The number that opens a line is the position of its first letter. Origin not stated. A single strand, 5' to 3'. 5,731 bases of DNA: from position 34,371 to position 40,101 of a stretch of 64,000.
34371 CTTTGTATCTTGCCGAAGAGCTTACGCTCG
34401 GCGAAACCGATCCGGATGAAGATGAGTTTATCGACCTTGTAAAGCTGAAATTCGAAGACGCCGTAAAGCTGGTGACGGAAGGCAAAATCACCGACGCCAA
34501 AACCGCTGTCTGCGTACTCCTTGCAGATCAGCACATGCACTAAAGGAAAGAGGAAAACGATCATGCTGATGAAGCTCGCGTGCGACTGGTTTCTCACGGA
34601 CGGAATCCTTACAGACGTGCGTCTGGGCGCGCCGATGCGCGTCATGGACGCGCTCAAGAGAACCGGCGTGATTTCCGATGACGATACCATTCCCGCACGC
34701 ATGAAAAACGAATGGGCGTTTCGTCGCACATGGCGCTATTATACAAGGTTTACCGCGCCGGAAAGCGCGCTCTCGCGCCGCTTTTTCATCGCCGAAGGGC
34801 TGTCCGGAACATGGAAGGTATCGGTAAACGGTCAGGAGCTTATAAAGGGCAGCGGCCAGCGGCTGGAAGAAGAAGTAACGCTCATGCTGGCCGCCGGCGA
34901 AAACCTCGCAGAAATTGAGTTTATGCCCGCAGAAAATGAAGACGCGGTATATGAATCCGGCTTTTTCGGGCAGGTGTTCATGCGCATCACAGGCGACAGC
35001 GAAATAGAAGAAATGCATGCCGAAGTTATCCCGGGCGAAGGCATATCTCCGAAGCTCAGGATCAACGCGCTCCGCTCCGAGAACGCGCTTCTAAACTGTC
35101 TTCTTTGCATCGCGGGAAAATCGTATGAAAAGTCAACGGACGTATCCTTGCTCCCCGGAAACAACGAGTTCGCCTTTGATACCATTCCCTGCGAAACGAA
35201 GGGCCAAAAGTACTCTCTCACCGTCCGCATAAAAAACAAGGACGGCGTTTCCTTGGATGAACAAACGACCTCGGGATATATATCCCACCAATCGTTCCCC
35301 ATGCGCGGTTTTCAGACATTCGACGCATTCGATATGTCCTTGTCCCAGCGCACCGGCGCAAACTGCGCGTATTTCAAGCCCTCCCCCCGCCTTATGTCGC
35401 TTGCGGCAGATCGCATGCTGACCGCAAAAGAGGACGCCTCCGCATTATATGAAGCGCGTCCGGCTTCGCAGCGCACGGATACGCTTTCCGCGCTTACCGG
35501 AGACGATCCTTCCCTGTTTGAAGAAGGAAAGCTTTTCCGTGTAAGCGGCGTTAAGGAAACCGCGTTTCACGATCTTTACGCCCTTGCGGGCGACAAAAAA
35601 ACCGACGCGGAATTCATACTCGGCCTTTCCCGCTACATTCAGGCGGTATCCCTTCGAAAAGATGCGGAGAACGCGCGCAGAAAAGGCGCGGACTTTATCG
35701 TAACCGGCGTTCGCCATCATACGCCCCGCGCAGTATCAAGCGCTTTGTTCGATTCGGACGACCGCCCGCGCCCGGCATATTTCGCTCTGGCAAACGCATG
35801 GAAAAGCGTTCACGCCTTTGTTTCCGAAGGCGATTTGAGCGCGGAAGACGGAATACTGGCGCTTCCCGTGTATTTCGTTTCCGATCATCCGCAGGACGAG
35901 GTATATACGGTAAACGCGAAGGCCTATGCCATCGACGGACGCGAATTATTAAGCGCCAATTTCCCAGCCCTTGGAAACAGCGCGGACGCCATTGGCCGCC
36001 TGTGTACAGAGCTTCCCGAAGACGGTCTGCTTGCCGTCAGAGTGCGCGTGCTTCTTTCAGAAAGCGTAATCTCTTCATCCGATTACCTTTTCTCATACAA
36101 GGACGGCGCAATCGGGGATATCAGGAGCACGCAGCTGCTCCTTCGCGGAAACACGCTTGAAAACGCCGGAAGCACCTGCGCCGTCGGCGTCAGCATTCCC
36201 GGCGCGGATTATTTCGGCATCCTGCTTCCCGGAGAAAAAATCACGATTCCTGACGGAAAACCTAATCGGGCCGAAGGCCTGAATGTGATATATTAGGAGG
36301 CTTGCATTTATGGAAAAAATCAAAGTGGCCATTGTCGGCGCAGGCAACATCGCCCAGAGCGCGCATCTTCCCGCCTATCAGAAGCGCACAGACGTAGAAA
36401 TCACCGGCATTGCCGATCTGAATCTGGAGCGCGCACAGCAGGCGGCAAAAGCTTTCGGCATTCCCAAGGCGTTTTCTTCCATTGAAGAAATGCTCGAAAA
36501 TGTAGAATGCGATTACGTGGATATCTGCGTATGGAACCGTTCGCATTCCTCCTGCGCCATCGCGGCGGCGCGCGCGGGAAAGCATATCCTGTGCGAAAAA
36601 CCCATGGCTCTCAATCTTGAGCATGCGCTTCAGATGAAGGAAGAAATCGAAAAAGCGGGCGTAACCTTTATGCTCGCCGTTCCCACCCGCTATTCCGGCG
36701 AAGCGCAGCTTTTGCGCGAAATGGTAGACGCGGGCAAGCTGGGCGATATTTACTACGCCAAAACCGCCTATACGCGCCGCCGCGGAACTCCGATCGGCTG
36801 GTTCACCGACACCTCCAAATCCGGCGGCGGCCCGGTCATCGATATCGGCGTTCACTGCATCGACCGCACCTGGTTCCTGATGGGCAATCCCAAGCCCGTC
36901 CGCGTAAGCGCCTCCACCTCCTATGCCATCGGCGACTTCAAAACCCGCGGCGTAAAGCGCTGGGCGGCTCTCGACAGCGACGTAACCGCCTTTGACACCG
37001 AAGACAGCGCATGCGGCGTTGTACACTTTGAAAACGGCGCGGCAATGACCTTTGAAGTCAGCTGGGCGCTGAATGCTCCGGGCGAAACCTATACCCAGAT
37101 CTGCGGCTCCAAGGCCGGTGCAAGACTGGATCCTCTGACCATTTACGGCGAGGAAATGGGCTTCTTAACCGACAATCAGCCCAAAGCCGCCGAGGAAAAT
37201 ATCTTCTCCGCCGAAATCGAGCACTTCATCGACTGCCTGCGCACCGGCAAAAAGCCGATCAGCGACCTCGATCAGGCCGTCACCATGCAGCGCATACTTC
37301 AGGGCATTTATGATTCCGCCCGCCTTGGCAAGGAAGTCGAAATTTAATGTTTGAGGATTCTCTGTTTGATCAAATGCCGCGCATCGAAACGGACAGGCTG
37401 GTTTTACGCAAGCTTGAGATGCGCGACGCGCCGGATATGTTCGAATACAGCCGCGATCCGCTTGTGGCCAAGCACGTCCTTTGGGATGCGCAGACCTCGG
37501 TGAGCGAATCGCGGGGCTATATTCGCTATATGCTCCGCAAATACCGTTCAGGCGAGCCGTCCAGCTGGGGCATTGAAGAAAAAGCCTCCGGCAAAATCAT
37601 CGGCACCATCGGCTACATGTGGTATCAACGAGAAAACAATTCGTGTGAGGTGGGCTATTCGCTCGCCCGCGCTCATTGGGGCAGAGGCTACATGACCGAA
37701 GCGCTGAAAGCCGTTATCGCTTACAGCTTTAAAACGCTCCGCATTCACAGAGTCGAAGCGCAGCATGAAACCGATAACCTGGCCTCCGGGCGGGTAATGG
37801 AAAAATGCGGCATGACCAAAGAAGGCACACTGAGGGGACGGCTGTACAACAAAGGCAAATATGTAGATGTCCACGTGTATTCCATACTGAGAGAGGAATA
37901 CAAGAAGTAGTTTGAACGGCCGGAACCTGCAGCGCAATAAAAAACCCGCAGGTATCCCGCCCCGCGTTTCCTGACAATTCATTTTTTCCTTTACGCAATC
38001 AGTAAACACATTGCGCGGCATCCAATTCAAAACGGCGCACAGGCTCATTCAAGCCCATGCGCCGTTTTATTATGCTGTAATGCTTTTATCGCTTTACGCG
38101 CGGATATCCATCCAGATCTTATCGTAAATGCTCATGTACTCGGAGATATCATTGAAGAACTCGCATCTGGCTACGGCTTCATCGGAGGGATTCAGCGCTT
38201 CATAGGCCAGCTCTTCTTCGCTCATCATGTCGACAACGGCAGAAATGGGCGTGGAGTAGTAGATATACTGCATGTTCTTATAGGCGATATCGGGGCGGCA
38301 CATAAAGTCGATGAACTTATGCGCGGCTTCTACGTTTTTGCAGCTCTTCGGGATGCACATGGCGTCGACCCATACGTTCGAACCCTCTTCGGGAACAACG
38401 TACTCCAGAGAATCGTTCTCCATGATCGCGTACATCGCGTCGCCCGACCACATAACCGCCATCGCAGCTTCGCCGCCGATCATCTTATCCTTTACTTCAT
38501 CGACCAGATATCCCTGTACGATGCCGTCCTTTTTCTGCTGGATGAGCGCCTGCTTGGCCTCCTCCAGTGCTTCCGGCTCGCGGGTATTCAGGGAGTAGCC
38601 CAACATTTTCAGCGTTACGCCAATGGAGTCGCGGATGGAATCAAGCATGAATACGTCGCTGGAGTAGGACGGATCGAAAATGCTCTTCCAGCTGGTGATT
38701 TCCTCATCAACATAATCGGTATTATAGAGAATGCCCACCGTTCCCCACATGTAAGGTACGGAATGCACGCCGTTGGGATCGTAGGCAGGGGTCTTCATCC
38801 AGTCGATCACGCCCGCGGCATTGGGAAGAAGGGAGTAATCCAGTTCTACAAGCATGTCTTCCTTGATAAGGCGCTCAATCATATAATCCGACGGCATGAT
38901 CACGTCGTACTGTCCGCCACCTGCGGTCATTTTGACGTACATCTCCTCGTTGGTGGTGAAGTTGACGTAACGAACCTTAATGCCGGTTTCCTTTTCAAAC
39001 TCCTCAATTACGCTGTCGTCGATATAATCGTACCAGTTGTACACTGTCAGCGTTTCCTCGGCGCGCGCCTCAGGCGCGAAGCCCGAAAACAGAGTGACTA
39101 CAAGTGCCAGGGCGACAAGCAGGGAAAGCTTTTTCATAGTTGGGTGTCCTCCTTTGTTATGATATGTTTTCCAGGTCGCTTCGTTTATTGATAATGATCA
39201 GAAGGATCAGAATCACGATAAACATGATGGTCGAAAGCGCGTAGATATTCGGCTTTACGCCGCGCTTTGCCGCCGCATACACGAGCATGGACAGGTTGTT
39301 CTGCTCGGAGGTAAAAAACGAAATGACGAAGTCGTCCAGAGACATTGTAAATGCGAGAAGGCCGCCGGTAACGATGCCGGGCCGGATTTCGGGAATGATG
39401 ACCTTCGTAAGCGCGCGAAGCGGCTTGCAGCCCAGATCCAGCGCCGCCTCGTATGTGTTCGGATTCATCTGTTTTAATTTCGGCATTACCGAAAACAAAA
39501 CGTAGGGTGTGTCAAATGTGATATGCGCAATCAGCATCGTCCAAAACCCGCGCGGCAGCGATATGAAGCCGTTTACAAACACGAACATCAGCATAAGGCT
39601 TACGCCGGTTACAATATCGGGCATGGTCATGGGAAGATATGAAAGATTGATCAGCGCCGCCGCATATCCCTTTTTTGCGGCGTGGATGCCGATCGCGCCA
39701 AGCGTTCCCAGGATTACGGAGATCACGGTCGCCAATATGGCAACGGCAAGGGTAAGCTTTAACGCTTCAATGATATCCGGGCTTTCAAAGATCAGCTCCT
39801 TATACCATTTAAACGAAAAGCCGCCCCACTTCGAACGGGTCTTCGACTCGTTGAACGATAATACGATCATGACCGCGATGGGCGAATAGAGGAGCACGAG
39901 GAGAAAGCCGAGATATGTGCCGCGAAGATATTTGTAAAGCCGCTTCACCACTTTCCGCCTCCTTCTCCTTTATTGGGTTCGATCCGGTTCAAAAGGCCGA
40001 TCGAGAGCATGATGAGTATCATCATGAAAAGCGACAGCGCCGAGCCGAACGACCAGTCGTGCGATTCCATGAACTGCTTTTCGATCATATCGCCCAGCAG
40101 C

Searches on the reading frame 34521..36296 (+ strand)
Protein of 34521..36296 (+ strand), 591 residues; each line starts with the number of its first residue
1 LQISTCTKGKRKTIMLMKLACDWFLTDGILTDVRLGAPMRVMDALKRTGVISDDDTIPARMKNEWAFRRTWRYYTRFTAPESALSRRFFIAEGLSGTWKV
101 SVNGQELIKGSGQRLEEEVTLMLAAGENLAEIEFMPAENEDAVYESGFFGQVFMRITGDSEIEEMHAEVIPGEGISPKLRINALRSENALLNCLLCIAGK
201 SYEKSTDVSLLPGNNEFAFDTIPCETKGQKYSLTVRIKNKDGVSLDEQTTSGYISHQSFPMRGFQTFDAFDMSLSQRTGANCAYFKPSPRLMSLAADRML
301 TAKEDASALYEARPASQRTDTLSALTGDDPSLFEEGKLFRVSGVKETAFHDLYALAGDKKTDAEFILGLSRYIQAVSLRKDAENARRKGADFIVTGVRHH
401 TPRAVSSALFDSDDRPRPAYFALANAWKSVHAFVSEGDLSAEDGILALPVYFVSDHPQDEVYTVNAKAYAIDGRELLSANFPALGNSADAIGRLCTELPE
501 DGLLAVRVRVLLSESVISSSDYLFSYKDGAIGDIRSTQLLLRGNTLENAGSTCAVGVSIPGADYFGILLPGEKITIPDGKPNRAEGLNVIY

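Call 16: search_protein_families(library=pfam, proteins=[window:34521-36296:+], max_evalue=0.01)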
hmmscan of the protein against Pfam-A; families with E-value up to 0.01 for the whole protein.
window:34521-36296:+ (591 aa): 1 family
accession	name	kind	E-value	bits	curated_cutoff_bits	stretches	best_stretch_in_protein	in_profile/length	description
PF22666.2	Glyco_hydro_2_N2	-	2.9e-07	31.1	27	1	36-140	15-123/167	Glycosyl hydrolase 2 galactose-binding domain-like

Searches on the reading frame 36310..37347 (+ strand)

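Call 16: search_protein_families(library=pfam, proteins=[window:36310-37347:+], max_evalue=0.01)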
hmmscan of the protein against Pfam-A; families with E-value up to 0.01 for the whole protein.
window:36310-37347:+ (345 aa): 4 families
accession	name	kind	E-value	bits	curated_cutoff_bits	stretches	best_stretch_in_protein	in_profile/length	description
PF01408.29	GFO_IDH_MocA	-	1.3e-32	113.5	24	1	4-122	1-118/120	Oxidoreductase family, NAD-binding Rossmann fold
PF02894.22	GFO_IDH_MocA_C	-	3.8e-26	92.7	22.9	1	136-345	1-218/218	Oxidoreductase family, C-terminal alpha/beta domain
PF22725.1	GFO_IDH_MocA_C3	-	1.9e-25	89.7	27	1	133-271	2-123/124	GFO/IDH/MocA C-terminal domain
PF03435.24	Sacchrp_dh_NADP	-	0.00025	21.8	25.1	1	6-121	1-129/129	Saccharopine dehydrogenase NADP binding domain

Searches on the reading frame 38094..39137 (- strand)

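Call 16: search_protein_families(library=pfam, proteins=[window:38094-39137:-], max_evalue=0.01)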
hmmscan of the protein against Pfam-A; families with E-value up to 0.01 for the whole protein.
window:38094-39137:- (347 aa): 5 families
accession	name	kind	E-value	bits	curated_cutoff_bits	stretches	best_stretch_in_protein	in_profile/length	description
PF13416.11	SBP_bac_8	-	2.2e-33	116.7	27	1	43-303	2-267/279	Bacterial extracellular solute-binding protein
PF13343.11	SBP_bac_6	-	3.7e-24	86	24.6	1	78-297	5-218/245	Bacterial extracellular solute-binding protein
PF01547.30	SBP_bac_1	-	1e-23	85.3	26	2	41-151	12-132/307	Bacterial extracellular solute-binding protein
PF13531.11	SBP_bac_11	-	2.9e-12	47.3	25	1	42-279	15-212/227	Bacterial extracellular solute-binding protein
PF02030.20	Lipoprotein_8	-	0.00043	19.6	20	1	1-102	1-96/493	Hypothetical lipoprotein (MG045 family)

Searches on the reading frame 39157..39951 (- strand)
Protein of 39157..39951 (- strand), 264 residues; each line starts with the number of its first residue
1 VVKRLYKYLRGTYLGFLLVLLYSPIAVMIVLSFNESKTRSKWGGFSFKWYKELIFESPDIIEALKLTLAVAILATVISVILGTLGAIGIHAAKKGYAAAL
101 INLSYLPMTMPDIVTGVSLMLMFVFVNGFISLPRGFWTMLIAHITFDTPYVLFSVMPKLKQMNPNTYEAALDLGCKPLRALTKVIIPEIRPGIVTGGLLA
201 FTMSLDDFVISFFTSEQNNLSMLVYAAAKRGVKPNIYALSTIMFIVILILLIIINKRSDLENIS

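Call 16: search_protein_families(library=pfam, proteins=[window:39157-39951:-], max_evalue=0.01)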
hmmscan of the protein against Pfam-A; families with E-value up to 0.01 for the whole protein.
window:39157-39951:- (264 aa): 1 family
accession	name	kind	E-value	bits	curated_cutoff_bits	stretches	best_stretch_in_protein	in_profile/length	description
PF00528.27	BPD_transp_1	-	7e-14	52.4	26.4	1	98-254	18-170/184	Binding-protein-dependent transport system inner membrane component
